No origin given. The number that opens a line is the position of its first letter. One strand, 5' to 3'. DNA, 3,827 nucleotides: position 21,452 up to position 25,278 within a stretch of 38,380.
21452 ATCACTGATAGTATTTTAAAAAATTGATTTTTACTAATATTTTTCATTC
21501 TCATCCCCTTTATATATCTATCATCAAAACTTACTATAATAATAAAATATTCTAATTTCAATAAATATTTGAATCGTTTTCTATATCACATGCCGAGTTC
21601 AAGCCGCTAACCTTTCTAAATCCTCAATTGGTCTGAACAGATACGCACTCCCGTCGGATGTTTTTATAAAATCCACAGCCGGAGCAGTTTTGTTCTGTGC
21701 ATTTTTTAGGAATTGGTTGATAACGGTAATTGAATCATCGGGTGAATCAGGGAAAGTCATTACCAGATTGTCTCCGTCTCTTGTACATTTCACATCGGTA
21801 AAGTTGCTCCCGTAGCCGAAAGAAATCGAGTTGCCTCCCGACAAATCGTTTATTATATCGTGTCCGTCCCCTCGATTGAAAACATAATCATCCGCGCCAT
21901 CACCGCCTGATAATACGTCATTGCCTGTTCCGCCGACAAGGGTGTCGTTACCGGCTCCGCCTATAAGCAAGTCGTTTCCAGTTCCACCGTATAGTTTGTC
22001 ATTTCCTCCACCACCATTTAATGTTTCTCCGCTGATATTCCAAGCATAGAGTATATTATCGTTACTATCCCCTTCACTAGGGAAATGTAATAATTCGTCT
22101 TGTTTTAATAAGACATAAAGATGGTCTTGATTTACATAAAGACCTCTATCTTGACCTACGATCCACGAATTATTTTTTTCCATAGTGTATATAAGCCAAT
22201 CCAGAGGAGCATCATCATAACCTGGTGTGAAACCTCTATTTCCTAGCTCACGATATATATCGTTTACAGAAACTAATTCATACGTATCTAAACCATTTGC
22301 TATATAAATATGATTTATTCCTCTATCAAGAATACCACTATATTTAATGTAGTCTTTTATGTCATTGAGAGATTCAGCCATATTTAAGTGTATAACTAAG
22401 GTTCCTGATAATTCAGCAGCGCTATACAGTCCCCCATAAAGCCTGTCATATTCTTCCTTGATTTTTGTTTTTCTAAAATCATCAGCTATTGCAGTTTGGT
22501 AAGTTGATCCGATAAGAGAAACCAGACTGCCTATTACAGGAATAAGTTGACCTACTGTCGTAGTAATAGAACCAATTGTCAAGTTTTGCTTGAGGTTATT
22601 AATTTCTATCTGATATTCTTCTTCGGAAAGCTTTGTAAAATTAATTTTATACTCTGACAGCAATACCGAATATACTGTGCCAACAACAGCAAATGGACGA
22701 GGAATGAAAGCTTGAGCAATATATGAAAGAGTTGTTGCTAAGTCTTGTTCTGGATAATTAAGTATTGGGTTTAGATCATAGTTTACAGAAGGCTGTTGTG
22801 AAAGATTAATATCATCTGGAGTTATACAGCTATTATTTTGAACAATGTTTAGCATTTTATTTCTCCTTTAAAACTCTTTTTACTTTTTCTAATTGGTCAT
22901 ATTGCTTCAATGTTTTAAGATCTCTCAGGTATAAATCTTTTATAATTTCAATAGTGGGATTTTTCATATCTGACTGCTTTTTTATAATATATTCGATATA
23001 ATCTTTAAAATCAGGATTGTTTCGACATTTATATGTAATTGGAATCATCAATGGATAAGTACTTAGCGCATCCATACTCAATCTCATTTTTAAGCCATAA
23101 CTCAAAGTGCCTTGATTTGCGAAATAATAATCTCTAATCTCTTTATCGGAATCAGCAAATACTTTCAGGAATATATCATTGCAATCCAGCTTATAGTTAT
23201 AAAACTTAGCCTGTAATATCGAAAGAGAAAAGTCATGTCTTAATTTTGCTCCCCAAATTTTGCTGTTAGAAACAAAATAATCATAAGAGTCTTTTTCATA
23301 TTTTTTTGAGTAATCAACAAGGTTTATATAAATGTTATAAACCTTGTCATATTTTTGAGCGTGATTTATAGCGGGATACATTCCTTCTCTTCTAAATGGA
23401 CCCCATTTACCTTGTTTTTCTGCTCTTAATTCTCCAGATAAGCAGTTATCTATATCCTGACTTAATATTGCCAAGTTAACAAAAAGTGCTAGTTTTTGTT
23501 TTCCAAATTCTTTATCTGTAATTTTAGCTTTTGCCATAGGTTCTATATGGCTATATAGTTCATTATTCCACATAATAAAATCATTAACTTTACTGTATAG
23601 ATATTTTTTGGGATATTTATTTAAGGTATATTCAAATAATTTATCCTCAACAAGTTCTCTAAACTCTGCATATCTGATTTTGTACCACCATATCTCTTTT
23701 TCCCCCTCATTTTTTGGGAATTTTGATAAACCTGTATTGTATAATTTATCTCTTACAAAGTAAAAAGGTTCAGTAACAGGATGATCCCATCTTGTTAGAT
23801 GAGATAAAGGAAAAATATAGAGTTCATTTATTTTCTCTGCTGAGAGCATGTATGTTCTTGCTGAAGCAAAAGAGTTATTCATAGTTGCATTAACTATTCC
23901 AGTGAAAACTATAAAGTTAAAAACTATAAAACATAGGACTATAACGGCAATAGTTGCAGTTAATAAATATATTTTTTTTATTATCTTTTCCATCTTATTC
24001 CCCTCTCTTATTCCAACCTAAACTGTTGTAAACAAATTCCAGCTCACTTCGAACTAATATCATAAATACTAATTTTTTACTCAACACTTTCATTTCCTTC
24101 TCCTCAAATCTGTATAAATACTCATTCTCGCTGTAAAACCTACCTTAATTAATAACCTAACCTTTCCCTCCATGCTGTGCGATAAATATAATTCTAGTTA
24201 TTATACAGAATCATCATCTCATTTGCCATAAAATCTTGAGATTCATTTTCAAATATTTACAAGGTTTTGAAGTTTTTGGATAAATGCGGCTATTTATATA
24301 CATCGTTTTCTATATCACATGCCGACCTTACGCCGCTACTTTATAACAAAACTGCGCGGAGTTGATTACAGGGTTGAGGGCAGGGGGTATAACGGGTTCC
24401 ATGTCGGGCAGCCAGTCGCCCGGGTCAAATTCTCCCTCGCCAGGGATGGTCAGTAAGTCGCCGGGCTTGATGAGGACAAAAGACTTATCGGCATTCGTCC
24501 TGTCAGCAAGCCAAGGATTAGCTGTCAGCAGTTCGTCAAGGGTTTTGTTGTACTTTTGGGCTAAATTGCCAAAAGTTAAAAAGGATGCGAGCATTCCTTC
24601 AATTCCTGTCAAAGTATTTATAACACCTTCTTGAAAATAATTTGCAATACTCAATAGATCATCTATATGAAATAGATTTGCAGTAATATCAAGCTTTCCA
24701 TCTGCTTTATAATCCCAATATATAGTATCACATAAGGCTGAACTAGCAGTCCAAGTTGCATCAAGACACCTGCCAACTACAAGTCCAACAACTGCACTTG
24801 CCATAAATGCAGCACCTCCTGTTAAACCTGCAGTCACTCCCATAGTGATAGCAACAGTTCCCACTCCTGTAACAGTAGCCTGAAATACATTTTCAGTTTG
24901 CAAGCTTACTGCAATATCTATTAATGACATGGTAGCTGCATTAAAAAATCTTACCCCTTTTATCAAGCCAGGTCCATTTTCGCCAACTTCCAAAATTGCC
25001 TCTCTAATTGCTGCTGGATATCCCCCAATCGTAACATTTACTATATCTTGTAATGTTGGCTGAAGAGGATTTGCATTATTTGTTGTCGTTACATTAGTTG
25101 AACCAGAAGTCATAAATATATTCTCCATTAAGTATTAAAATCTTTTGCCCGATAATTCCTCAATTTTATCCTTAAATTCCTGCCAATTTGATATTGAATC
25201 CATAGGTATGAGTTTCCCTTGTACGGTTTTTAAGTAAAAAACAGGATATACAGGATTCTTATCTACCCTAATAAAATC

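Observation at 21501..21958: Swappable-N-terminus RTX effectors: identical C-terminal address module and spacer behind two unrelated effector domains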

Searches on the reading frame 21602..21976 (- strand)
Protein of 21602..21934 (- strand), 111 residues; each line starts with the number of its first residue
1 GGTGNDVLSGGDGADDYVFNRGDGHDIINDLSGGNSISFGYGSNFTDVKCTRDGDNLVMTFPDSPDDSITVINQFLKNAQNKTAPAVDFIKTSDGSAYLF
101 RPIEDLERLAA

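Call 12: find_homologous_proteins(query=window:21602-21934:-, max_evalue=0.001)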
Query seq(111 aa) (111 aa): 4 proteins with E <= 0.001 among 32 candidates.
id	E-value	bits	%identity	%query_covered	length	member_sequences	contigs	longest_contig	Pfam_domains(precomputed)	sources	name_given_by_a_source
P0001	6.5e-5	41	43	70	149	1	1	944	PF08548.18,PF00353.26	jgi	jgi:Ca2+-binding RTX toxin-like protein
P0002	1.6e-4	40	36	95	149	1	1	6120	PF06594.18,PF00353.26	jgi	jgi:Ca2+-binding RTX toxin-like protein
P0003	2.0e-4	39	56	29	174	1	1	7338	PF00353.26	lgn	-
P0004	6.4e-4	38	42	68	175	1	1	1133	PF00353.26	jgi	jgi:Ca2+-binding RTX toxin-like protein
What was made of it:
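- Tried and rejected: The word-indexed search gave 4 weak hits (call 12).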

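Call 14: find_related_loci(query=window:21602-21934:-, collection=genome_contigs, flank=10000)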
Query seq(111 aa) (111 aa) in genome_contigs; peptide patterns used: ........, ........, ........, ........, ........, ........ (x = any residue, [..] = any of these).
193 stretches matched a pattern; 5 encode a relative of the query (tblastn E <= 1e-3); 5 distinct loci.
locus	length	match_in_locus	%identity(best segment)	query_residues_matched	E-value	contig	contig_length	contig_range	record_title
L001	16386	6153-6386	45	1-78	2e-15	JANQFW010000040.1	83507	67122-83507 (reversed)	MAG: Candidatus Gastranaerophilales bacterium isolate PL23b_bin.2 k99_2403008, whole genome shotgun sequence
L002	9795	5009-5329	40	1-106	5e-15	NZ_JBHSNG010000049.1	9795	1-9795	Rhodanobacter terrae strain KACC 11761 spades_K_17_127_49, whole genome shotgun sequence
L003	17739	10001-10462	36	1-74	1e-11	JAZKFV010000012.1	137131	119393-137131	MAG: Pseudomonadota bacterium isolate DC_RB_04_SPN110320-bin017 DCRB04SPN_B017_0_000000000012, whole genome shotgun sequ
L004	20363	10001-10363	35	1-106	1e-10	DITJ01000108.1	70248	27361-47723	MAG TPA_asm: Alphaproteobacteria bacterium UBA6187 UBA6187_contig_64070, whole genome shotgun sequence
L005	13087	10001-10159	47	1-53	8e-8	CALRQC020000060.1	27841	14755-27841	MAG: Azospirillum sp. RU38E isolate JJ-LAS318-81-1-m1-bin306 genome assembly, contig: JJ-LAS318-81-C130, whole genome sh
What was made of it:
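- Tried and rejected: The GTDB genome scan gave at best 45% identity, in a Gastranaerophilales MAG (call 14).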

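Call 25: search_protein_families(library=pfam, proteins=[window:21602-21889:-], max_evalue=10)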
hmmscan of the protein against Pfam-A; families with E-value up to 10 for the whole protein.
seq(96 aa): 1 family
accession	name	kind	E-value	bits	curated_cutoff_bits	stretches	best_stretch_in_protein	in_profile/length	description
PF06594.17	HCBP_related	-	0.0092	16.4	21.4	1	41-81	1-36/42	Haemolysin-type calcium binding protein related domain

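Call 36: search_protein_representatives(protein=window:21602-21934:-)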
Query: 111 residues. Proteins with E-value up to 0.001 (for the whole library): 7407; up to 1e-10: 2822; up to 1e-30: 647. The best 150 are listed.
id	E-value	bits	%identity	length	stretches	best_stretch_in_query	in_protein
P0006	1.6e-205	685.3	41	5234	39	1-98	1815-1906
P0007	3.2e-179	600.6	39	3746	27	1-85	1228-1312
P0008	1.1e-155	524.8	40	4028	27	1-82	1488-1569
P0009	1.6e-150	508.2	43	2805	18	1-97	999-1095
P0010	7.3e-147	496.4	46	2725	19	1-73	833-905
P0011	2.1e-142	482.0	43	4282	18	1-87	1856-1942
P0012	1.0e-125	428.3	43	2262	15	1-95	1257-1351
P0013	2.3e-124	423.9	43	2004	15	1-73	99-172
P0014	1.9e-117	401.7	45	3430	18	1-76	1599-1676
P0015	3.2e-117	400.9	39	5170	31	1-76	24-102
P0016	2.0e-116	398.4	44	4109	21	1-75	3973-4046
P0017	4.5e-108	371.5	40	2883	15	1-100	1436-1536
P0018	1.0e-105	363.9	37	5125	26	1-79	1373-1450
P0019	1.4e-102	353.8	41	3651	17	1-96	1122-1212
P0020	7.5e-99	341.8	39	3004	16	1-83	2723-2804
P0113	1.1e-63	228.4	96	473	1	1-111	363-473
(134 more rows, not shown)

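Call 43: find_encoding_contigs(protein=P0113, flank=10000, max_places=6)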
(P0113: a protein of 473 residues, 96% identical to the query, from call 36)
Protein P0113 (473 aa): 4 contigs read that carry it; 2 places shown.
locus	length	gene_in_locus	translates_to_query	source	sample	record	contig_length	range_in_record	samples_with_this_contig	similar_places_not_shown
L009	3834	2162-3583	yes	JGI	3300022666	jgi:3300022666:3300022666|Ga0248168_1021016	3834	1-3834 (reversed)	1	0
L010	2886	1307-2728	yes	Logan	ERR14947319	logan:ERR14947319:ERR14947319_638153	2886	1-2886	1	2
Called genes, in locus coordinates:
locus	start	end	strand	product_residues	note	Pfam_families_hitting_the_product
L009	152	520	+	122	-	-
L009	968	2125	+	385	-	PF07250:Glyoxal_oxid_N (faint), PF13415:Beta-prop_FBX42 (weak), PF13964:Beta-prop_Calicin (faint), PF24681:Kelch_KLHDC2_KLHL20_DRC7 (weak), PF24981:Beta-prop_ATRN-LZTR1, PF13418:Beta-prop_TYW4 (weak), PF24681:Kelch_KLHDC2_KLHL20_DRC7, PF13415:Beta-prop_FBX42, +4 more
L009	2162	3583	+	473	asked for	PF26363:Phospholipase-like, PF01764:Lipase_3 (weak), PF00353:HemolysinCabind (weak)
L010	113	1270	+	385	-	PF07250:Glyoxal_oxid_N (faint), PF13415:Beta-prop_FBX42 (weak), PF13964:Beta-prop_Calicin (faint), PF24681:Kelch_KLHDC2_KLHL20_DRC7 (weak), PF24981:Beta-prop_ATRN-LZTR1, PF13418:Beta-prop_TYW4 (weak), PF24681:Kelch_KLHDC2_KLHL20_DRC7, PF13415:Beta-prop_FBX42, +4 more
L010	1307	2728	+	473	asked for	PF26363:Phospholipase-like, PF01764:Lipase_3 (weak), PF00353:HemolysinCabind (weak)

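Call 56: search_solved_structures(query=window:21602-21934:-, max_evalue=0.01, show_alignments=3)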
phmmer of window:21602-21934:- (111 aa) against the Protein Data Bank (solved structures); distinct sequences matched with E-value up to 0.01: 6.
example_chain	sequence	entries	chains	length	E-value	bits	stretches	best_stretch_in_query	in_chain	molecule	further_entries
7rah_E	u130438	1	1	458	5.1e-05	26.6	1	5-79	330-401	Bifunctional adenylate cyclase toxin/hemolysin CyaA,Bifunctional adenylate cyclase toxin/h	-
5cvw_A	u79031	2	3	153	5.3e-05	26.5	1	1-79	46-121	Bifunctional hemolysin/adenylate cyclase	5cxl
9p0c_A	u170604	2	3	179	0.00015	25.1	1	1-79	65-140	Hemolysin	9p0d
6sus_A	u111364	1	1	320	0.00053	23.3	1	1-79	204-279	Bifunctional hemolysin/adenylate cyclase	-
9p6c_A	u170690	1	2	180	0.00081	22.7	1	1-79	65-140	Hemolysin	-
7usl_C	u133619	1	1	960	0.0029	21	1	1-77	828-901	Bifunctional hemolysin-adenylate cyclase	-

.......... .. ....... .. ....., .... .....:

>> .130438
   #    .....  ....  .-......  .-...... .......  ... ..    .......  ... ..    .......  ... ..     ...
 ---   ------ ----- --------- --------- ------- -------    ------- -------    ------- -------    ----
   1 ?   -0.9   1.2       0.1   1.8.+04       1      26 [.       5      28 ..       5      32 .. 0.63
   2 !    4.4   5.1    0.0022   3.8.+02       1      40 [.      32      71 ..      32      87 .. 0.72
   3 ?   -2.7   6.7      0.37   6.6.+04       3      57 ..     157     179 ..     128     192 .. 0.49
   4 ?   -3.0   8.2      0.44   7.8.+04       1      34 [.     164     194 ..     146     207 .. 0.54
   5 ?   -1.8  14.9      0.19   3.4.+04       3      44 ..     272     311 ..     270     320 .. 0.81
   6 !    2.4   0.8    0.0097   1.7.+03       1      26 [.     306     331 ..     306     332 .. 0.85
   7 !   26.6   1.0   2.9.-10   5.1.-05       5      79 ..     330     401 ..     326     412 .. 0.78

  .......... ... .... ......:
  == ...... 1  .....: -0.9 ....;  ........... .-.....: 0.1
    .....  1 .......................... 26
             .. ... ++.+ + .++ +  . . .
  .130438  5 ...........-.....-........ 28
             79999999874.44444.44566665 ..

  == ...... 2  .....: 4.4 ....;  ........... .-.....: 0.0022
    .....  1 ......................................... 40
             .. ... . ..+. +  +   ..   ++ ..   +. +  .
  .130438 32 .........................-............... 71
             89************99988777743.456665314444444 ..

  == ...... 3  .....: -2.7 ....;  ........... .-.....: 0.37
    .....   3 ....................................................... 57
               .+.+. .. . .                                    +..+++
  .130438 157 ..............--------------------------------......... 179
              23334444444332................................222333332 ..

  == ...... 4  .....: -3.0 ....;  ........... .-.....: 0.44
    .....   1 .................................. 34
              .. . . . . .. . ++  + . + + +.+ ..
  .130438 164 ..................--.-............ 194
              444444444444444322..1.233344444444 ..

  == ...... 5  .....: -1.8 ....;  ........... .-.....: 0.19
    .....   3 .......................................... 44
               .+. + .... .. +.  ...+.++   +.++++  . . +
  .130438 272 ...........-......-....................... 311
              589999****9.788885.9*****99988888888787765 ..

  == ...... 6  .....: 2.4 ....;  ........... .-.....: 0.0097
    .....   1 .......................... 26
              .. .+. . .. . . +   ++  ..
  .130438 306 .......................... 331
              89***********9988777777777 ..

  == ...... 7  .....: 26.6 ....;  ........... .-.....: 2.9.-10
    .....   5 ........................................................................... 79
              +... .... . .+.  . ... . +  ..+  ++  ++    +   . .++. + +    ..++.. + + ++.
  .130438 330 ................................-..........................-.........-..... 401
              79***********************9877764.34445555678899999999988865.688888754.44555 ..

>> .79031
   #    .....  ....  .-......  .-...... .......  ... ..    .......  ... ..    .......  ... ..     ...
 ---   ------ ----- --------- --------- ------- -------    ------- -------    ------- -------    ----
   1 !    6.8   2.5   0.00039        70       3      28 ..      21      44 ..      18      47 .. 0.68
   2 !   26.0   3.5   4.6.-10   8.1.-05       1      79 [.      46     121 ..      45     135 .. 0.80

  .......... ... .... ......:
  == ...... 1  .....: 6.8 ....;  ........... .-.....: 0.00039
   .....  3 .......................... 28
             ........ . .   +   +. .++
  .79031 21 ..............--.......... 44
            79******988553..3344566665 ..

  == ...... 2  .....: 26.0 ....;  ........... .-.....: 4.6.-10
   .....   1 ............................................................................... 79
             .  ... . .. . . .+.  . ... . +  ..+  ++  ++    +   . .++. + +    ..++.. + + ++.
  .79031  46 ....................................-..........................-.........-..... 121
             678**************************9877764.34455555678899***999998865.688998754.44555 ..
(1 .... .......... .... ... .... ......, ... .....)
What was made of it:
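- On RTX protein / type I secretion substrate: phmmer to 5CVW at E 5e-5 (call 56).
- Module identity: the sequence matches CyaA block V (5CVW, E 5e-5; call 56).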

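Call 89: predict_structure(alignment_id=A3)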
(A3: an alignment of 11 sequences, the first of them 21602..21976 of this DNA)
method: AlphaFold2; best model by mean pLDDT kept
length: 125 residues; sequences in the alignment: 11
mean_pLDDT: 86.0   pTM: 0.82
mean pLDDT of the five models: 86.0, 83.7, 83.3, 82.4, 81.8
residues with pLDDT >= 90: 51; 70-90: 63; 50-70: 11; < 50: 0
segments of 3 or more residues with pLDDT < 50: none
pLDDT, mean of each block of 10 residues (from residue 1): 86 91 92 92 86 87 90 92 92 80 84 72 63
secondary structure, 60 per line:
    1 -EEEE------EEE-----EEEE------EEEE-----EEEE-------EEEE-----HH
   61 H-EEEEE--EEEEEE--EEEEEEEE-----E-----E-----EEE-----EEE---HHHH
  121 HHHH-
elements in order: E2-5 E12-14 E20-23 E30-33 E39-42 E50-53 E63-67 E70-75 E78-85 E103-105 E111-113 H117-124

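Call 91: fold_search(model_id=the predicted structure, library=pdb)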
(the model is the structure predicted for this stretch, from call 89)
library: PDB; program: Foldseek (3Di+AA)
matches with E <= 10: 302; with E <= 0.001: 9
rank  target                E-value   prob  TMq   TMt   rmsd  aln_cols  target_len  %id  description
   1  9p6c_B                1.6e-07  1.00  0.70  0.58   6.7       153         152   28  RTX domain block V of adenylate cyclase toxin with mutations D1533N, A1542N, D1560N, S1569N, D1587N, H1598N, H1608N (released 2025-12-24)
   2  9p6c_A                2.7e-07  1.00  0.70  0.56   6.3       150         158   27  RTX domain block V of adenylate cyclase toxin with mutations D1533N, A1542N, D1560N, S1569N, D1587N, H1598N, H1608N (released 2025-12-24)
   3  5cvw                  6.7e-07  1.00  0.70  0.59   6.3       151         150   27  CRYSTAL STRUCTURE OF RTX DOMAIN BLOCK V OF ADENYLATE CYCLASE TOXIN FROM BORDETELLA PERTUSSIS (released 2015-09-09)
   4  9p0d                  1.5e-06  1.00  0.78  0.63   3.3       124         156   32  Crystal structure of Sr2+-bound RTX domain block V of adenylate cyclase toxin from Bordetella pertussis (released 2026-01-07)
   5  5cxl_A                1.6e-06  1.00  0.78  0.67   3.4       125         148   33  CRYSTAL STRUCTURE OF RTX DOMAIN BLOCK V OF ADENYLATE CYCLASE TOXIN FROM BORDETELLA PERTUSSIS (released 2015-09-02)
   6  9p0c_A                2.0e-06  1.00  0.70  0.52   5.8       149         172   28  Crystal structure of Ca2+-bound RTX domain block V of adenylate cyclase toxin from Bordetella pertussis (released 2026-01-07)
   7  9p0c_B                2.7e-06  1.00  0.71  0.53   6.2       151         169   28  Crystal structure of Ca2+-bound RTX domain block V of adenylate cyclase toxin from Bordetella pertussis (released 2026-01-07)
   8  6sus                  3.4e-06  1.00  0.70  0.36   6.0       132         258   32  Crystal structure of RTX domain blocks IV and V of adenylate cyclase toxin from Bordetella pertussis (released 2020-09-16)
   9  7rah_E                4.5e-05  1.00  0.64  0.23   1.7        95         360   39  Adenylate cyclase toxin RTX domain fragment bound to M1H5 Fab and M2B10 Fab (released 2021-09-15)
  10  2zvd_A                2.3e-03  1.00  0.58  0.13   5.2       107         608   31  Crystal structure of Pseudomonas sp. MIS38 lipase in an open conformation (released 2009-11-10)
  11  2zj6                  3.4e-03  1.00  0.56  0.13   5.3       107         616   30  Crystal structure of D337A mutant of Pseudomonas sp. MIS38 lipase (released 2008-12-02)
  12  2qua                  3.8e-03  1.00  0.55  0.13   3.4       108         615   19  Crystal structure of LipA from Serratia marcescens (released 2007-08-28)
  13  2zj7                  5.4e-03  1.00  0.55  0.13   5.1       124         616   25  Crystal structure of D157A mutant of Pseudomonas sp. MIS38 lipase (released 2008-12-02)
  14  2z8z                  8.8e-03  0.97  0.41  0.10   9.4       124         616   25  Crystal structure of a platinum-bound S445C mutant of Pseudomonas sp. MIS38 lipase (released 2007-10-30)
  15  7ml7_A                1.3e-02  0.99  0.48  0.07   5.1       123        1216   10  Structural basis for CSPG4 as a receptor for TcdB and a therapeutic target in Clostridioides difficile infection (released 2021-06-09)
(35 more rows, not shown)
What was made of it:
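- On RTX protein / type I secretion substrate: AF2 model (pLDDT 86) vs 5CXL: TM 0.78, rmsd 3.4 A (calls 89, 91)
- The AF2 model (pLDDT 86) gives 5CXL at TM 0.78, rmsd 3.4 A, followed by T1SS family I.3 lipases (calls 89, 91). T1SS lipases with RTX tails are classical (Foldseek hits 2ZVD, 2QUA; call 91).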

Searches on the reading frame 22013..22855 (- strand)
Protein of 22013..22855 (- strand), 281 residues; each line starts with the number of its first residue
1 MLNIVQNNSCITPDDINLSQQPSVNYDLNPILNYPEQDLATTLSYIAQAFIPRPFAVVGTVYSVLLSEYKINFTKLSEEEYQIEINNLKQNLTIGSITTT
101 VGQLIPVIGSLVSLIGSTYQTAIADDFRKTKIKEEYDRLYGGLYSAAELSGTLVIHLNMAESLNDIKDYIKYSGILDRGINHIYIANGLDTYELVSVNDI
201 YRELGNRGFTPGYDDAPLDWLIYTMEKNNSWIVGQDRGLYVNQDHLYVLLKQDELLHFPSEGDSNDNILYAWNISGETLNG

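Call 25: search_protein_families(library=pfam, proteins=[window:22013-22855:-], max_evalue=10)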
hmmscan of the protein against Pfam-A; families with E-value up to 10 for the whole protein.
seq(281 aa): 1 family
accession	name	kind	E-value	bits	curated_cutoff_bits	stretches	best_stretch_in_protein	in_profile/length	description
PF21385.2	ACCA_BT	-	0.15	12.4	27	1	68-132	54-110/120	Acetyl-CoA carboxylase, BT domain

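Call 29: find_homologous_proteins(query=window:22013-22855:-, max_evalue=0.001)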
Query seq(281 aa) (281 aa): 1 proteins with E <= 0.001 among 1155 candidates.
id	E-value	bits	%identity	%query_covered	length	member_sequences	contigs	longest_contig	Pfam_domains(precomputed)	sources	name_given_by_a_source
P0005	9.1e-182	621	100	100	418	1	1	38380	PF00353.26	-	-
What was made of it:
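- Tried and rejected: None (call 29).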

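Call 58: search_solved_structures(query=window:22030-22855:-, max_evalue=10)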
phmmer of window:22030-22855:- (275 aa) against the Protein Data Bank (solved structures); distinct sequences matched with E-value up to 10: 1.
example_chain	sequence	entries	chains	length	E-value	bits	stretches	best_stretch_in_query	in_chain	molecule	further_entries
9e6q_AR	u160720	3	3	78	0.47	13.4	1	38-91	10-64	Large ribosomal subunit protein eL20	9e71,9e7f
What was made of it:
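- Tried and rejected: No PDB match (call 58).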

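Call 81: search_protein_families(library=phrogs, proteins=[window:22030-22855:-], max_evalue=0.01)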
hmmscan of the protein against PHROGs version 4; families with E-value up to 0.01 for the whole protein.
window:22030-22855:- (275 aa): 0 families

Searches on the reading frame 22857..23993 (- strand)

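Call 6: search_protein_families(library=pfam, proteins=[window:22857-23993:-], max_evalue=0.01)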
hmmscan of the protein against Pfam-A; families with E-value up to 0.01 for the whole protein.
window:22857-23993:- (378 aa): 0 families

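Call 24: search_protein_families(library=ncbifam, proteins=[window:22857-23993:-], max_evalue=1)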
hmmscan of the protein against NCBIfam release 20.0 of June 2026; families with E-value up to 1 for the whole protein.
window:22857-23993:- (378 aa): 1 family
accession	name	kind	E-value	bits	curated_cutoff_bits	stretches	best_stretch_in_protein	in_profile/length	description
TIGR04370.1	glyco_rpt_poly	subfamily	0.0017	17.4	40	1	4-97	210-296/396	oligosaccharide repeat unit polymerase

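Call 81: search_protein_families(library=phrogs, proteins=[window:22857-23993:-], max_evalue=0.01)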
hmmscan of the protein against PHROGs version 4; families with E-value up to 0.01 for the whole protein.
window:22857-23993:- (378 aa): 0 families

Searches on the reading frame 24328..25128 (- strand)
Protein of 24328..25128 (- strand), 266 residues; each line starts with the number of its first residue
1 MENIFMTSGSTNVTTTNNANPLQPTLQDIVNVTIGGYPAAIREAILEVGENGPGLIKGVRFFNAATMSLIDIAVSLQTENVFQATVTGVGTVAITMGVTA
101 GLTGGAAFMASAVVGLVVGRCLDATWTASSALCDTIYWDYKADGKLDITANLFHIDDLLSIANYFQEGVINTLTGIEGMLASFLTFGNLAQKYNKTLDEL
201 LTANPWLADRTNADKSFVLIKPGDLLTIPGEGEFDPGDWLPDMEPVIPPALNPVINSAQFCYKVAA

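Call 6: search_protein_families(library=pfam, proteins=[window:24328-25128:-], max_evalue=0.01)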
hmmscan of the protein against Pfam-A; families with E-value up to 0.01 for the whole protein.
window:24328-25128:- (266 aa): 0 families

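Call 24: search_protein_families(library=ncbifam, proteins=[window:24328-25128:-], max_evalue=1)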
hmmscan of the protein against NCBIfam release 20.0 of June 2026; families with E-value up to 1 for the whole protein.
window:24328-25128:- (266 aa): 1 family
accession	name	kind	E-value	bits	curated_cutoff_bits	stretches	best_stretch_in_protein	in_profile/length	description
TIGR02899.1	spore_safA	subfamily_domain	0.098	12.6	67.85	1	188-229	9-43/44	SafA/ExsA family spore coat assembly protein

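Call 25: search_protein_families(library=pfam, proteins=[window:24331-25128:-], max_evalue=10)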
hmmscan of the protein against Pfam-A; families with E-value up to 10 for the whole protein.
seq(266 aa): 0 families

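Call 34: find_encoding_contigs(protein=window:24328-25128:-, flank=10000, max_places=6)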
Protein window:24328-25128:- (266 aa): no gene with exactly this product is on record in the collection.

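Call 81: search_protein_families(library=phrogs, proteins=[window:24328-25128:-], max_evalue=0.01)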
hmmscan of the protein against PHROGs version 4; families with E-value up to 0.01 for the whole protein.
window:24328-25128:- (266 aa): 0 families
